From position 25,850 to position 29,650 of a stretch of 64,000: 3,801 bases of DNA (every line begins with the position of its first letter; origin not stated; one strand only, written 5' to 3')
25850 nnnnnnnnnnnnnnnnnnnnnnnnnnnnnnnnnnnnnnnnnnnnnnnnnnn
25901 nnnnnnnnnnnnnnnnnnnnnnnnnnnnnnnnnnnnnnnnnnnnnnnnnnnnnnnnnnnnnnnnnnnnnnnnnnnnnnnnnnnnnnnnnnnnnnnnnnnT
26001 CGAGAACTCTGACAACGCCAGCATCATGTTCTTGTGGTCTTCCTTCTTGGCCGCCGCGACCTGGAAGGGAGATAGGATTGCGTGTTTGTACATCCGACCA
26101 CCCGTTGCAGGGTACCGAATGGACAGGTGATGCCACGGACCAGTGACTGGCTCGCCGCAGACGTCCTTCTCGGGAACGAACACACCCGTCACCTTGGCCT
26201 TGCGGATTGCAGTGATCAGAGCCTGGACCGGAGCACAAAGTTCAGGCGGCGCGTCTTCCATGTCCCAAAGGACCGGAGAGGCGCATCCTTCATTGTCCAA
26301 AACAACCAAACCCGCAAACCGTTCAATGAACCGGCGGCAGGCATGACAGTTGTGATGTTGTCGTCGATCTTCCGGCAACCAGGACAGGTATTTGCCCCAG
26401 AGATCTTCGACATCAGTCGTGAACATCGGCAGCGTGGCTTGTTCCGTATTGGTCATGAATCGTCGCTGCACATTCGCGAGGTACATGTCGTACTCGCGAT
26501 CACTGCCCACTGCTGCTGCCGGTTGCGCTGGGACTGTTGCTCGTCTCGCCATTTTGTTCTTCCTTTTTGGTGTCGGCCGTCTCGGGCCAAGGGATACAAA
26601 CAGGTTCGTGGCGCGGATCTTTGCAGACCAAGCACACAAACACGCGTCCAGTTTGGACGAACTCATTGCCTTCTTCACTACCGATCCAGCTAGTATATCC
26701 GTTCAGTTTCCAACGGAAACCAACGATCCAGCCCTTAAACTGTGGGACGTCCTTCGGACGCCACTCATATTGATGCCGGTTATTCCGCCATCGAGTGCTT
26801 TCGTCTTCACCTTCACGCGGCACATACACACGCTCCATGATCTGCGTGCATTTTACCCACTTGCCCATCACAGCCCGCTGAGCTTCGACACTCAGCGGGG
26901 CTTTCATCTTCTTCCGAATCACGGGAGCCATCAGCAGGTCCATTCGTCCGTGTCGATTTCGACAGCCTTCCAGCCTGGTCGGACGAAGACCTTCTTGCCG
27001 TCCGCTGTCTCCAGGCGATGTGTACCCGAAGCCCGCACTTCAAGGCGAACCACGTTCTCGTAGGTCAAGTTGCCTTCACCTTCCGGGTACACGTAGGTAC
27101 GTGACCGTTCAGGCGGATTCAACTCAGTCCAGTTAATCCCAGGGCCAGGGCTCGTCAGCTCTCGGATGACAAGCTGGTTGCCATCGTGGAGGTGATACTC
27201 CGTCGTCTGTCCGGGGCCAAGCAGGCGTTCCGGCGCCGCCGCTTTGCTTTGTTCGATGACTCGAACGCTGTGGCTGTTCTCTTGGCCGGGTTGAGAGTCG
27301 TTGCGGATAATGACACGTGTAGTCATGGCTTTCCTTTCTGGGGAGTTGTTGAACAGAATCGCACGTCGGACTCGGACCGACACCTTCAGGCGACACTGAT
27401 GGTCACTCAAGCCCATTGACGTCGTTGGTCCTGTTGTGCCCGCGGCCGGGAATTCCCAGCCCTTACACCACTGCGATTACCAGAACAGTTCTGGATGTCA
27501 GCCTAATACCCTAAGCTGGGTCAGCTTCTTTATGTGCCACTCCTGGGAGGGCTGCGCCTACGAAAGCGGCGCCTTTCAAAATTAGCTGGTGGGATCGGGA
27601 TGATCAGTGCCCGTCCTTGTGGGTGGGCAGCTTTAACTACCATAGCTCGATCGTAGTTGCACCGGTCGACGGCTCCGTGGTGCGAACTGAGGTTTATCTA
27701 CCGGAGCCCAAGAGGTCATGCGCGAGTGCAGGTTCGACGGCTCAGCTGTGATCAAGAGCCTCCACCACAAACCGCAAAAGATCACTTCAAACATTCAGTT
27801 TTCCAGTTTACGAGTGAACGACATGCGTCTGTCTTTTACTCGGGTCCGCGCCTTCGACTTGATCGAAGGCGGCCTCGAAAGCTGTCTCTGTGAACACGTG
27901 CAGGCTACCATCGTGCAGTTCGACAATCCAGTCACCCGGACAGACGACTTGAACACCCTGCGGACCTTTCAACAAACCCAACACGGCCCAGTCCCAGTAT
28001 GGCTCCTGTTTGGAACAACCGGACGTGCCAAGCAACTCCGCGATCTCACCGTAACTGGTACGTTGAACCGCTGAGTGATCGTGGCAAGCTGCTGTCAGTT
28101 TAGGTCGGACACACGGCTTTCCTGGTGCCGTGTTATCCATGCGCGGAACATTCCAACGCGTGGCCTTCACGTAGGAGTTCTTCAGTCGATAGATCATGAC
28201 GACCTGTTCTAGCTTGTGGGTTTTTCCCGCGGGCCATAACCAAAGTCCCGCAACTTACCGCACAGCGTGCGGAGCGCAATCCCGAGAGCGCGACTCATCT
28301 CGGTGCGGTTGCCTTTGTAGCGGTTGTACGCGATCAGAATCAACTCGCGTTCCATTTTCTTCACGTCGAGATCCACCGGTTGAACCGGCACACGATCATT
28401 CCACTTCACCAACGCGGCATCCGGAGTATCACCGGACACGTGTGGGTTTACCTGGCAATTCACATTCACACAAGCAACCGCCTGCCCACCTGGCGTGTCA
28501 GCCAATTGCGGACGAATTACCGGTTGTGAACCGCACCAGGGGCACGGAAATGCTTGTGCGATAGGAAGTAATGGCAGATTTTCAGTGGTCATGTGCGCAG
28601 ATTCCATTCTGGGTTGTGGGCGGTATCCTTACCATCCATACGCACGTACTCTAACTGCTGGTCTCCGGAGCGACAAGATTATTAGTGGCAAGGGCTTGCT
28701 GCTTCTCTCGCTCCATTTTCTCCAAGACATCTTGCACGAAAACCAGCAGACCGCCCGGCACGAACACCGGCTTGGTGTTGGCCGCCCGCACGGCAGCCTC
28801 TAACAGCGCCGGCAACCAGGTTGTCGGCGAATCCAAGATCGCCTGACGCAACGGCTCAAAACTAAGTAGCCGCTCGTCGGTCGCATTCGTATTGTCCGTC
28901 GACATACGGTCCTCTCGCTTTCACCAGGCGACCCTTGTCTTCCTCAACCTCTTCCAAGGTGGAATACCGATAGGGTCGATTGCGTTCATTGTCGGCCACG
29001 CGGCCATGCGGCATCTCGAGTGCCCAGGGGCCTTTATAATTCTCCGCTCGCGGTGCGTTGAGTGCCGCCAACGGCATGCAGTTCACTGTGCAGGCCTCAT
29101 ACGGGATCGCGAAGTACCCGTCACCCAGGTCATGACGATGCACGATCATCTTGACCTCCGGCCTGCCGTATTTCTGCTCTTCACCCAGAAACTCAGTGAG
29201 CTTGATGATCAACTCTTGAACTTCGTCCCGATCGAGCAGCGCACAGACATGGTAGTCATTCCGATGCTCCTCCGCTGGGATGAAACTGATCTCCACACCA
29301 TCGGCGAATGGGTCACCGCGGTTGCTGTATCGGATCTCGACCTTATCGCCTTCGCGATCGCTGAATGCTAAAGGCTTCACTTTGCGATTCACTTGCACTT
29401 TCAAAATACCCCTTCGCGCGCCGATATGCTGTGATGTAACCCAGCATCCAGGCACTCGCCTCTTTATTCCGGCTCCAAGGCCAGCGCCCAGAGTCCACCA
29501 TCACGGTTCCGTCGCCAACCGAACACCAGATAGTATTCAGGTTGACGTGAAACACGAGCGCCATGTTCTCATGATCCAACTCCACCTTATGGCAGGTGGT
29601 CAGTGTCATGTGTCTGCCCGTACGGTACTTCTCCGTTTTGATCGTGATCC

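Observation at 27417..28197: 390-nt non-coding gap with internal repeats and hairpins next to an AP2-domain-like ORF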

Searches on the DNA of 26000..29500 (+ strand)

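Call 13: search_dna_similar(query=window:26000-29500:+, collection=phages, mode=distant)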
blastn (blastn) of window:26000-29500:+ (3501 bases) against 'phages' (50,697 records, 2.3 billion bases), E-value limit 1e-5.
No match.
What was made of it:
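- Tried and rejected: GenBank phages by DNA: no match (call 13).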

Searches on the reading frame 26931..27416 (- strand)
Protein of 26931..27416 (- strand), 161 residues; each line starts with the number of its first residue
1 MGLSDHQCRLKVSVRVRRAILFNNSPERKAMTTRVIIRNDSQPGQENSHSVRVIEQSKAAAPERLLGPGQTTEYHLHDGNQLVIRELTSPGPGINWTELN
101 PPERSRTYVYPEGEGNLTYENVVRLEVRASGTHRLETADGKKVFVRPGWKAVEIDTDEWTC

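Call 7: search_protein_families(library=pfam, proteins=[window:26931-27416:-], max_evalue=0.1)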
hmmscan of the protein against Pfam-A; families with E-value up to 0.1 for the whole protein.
window:26931-27416:- (161 aa): 0 families

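Call 8: search_protein_families(library=phrogs, proteins=[window:26931-27416:-], max_evalue=0.1)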
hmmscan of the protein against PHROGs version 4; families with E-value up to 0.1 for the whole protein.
window:26931-27416:- (161 aa): 0 families

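Call 15: find_related_loci(query=window:26931-27326:-, collection=viral_contigs, flank=4000)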
Query window:26931-27326:- (131 aa) in viral_contigs; peptide patterns used: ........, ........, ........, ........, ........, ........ (x = any residue, [..] = any of these).
14 stretches matched a pattern, but none encodes a relative of the query by tblastn (E <= 1e-3).

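Call 17: find_encoding_contigs(protein=window:26931-27326:-, flank=6000)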
Protein window:26931-27326:- (131 aa): 2 contigs read that carry it; 1 place shown.
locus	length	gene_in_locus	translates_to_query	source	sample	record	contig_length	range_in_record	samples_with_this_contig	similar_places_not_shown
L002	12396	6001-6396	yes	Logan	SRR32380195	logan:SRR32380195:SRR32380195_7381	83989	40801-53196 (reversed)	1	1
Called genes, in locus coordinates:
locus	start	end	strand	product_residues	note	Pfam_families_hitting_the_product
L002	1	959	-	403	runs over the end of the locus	-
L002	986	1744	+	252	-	-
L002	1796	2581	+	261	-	PF01966:HD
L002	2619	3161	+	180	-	-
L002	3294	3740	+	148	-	-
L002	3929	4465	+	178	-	-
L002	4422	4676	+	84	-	-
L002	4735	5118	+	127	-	PF14354:Lar_restr_allev, PF02954:HTH_8 (weak)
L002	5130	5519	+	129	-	-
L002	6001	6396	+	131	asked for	-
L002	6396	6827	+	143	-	-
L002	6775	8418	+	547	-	PF26675:DUF8224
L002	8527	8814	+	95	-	-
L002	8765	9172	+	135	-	PF10263:SprT-like (weak)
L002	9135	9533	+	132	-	-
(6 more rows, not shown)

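Call 19: find_homologous_proteins(query=window:26931-27326:-)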
Query window:26931-27326:- (131 aa): 3 proteins with E <= 0.001 among 10 candidates.
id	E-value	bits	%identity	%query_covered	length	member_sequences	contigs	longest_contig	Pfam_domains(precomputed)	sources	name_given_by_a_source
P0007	1.4e-83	296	100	100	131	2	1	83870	-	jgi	-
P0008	8.8e-52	193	68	99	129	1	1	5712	-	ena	-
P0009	4.1e-11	61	52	48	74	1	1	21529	-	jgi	jgi:hypothetical protein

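Call 22: find_encoding_contigs(protein=P0009, flank=6000)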
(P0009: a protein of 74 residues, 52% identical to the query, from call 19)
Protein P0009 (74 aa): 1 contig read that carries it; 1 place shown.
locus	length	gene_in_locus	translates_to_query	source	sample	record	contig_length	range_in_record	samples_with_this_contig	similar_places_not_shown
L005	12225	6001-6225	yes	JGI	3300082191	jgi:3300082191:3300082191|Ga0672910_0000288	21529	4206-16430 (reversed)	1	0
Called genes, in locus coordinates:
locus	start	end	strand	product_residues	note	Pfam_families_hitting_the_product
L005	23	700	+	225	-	PF04545:Sigma70_r4 (weak)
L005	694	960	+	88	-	PF02599:CsrA (weak)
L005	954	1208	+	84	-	PF12728:HTH_17 (weak)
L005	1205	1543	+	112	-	-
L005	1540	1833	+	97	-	-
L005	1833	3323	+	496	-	PF00176:SNF2-rel_dom (weak), PF00271:Helicase_C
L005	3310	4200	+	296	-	PF01555:N6_N4_Mtase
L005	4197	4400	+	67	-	-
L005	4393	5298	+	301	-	-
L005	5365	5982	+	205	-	PF25680:Mom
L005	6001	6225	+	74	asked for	-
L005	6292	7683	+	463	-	-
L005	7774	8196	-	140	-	-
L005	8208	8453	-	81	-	-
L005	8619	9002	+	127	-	-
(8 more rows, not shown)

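Call 36: find_related_loci(query=A2, collection=viral_contigs, flank=5000)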
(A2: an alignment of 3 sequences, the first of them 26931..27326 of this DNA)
Query A2 (131 aa) in viral_contigs; peptide patterns used: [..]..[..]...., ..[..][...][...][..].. (x = any residue, [..] = any of these).
245 stretches matched a pattern; 1 encode a relative of the query (tblastn E <= 1e-3); 1 distinct loci.
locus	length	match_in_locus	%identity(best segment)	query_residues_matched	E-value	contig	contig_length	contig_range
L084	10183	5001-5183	46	68-130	9e-14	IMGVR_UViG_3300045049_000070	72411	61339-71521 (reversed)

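Call 37: find_related_loci(query=A2, collection=genome_contigs, flank=5000)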
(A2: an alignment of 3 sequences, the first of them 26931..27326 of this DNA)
Query A2 (131 aa) in genome_contigs; peptide patterns used: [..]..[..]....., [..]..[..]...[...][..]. (x = any residue, [..] = any of these).
14 stretches matched a pattern, but none encodes a relative of the query by tblastn (E <= 1e-3).
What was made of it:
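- Tried and rejected: GTDB genomes with the 131-aa family (call 37).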

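Call 55: find_encoding_contigs(protein=P0008, flank=6000)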
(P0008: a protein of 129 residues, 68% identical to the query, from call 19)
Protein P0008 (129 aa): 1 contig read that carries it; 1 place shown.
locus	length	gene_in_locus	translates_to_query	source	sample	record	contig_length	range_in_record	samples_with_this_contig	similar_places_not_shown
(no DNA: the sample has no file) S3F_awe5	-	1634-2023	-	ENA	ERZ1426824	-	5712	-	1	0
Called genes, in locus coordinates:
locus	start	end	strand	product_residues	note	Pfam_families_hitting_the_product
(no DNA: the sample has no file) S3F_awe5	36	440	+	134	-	PF02954:HTH_8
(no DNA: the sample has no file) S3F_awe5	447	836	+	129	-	-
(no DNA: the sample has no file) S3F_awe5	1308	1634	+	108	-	-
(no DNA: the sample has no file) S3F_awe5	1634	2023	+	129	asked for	-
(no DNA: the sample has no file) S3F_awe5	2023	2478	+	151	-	-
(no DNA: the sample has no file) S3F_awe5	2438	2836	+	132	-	-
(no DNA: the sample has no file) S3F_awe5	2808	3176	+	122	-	-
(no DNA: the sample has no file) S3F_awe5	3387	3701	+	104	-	-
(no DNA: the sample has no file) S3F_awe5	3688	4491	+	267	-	-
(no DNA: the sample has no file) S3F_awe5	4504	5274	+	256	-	-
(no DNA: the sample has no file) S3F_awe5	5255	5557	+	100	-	-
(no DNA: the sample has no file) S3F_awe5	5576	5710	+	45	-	?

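Call 87: search_dna_similar(query=window:26931-27326:-, collection=phages, mode=protein, max_evalue=0.001, max_rows=15)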
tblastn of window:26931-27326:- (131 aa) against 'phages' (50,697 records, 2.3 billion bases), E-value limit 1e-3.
Records with a match: 2; places in all: 2; records where one place covers at least 80% of the query: 0.
Best place of each record, by identity: <60% 2.
By first word of the organism name: Bacillus 2.
By host as written in the record: Bacillus megaterium str. ATCC 43725 2.
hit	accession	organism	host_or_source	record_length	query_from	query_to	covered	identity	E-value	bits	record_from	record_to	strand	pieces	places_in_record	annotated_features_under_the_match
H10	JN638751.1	Bacillus phage G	Bacillus megaterium str. ATCC 43725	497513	68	130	48%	36.9%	5e-4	44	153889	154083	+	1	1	222: gp222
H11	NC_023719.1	Bacillus phage G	Bacillus megaterium str. ATCC 43725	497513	68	130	48%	36.9%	5e-4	44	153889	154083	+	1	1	222: gp222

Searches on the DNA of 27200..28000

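Call 6: search_rna_families(source=window, start=27200, end=28000, threshold=evalue, max_evalue=10, show_alignments=3)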
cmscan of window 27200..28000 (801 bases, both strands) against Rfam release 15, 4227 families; matches with E-value up to 10: 0.
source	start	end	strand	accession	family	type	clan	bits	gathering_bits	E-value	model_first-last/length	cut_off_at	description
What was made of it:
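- On Any Rfam family, including group I and II introns, GOLLD and ROOL: 0 hits at E<=10 on 27200-28000, both strands (call 6).
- Closest known: Large phage-associated structured RNAs in Rfam. Different: No covariance-model hit even at E<=10 (call 6).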

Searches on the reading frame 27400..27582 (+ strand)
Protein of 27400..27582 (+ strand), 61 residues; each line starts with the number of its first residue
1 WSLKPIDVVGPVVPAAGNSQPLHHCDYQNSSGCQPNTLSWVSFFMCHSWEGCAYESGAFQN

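Call 42: search_protein_families(library=phrogs, proteins=[window:27400-27582:+], max_evalue=1)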
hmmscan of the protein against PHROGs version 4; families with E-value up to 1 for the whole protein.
seq(61 aa): 1 family
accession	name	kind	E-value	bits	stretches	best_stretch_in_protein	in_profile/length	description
phrog_32279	-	unknown function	0.34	12.4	1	44-60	45-61/90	-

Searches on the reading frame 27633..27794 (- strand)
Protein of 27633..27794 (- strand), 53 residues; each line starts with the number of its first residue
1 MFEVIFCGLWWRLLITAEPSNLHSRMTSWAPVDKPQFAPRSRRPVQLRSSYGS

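Call 42: search_protein_families(library=phrogs, proteins=[window:27636-27794:-], max_evalue=1)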
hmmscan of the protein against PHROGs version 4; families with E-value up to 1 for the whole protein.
seq(53 aa): 0 families

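Call 50: search_protein_representatives(protein=window:27633-27794:-)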
Query: 53 residues. Proteins with E-value up to 0.001 (for the whole library): 0; up to 1e-10: 0; up to 1e-30: 0. The best 0 are listed.
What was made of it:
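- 27633..27794 (-): Candidate unannotated small ORF (ORF1, 53 aa): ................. followed by a tail rich in Ser, Pro and Arg. It has no homologue in 1.84 billion representative proteins (call 50).
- Tried and rejected: ORF1 against 1.84 billion representative proteins (call 50).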
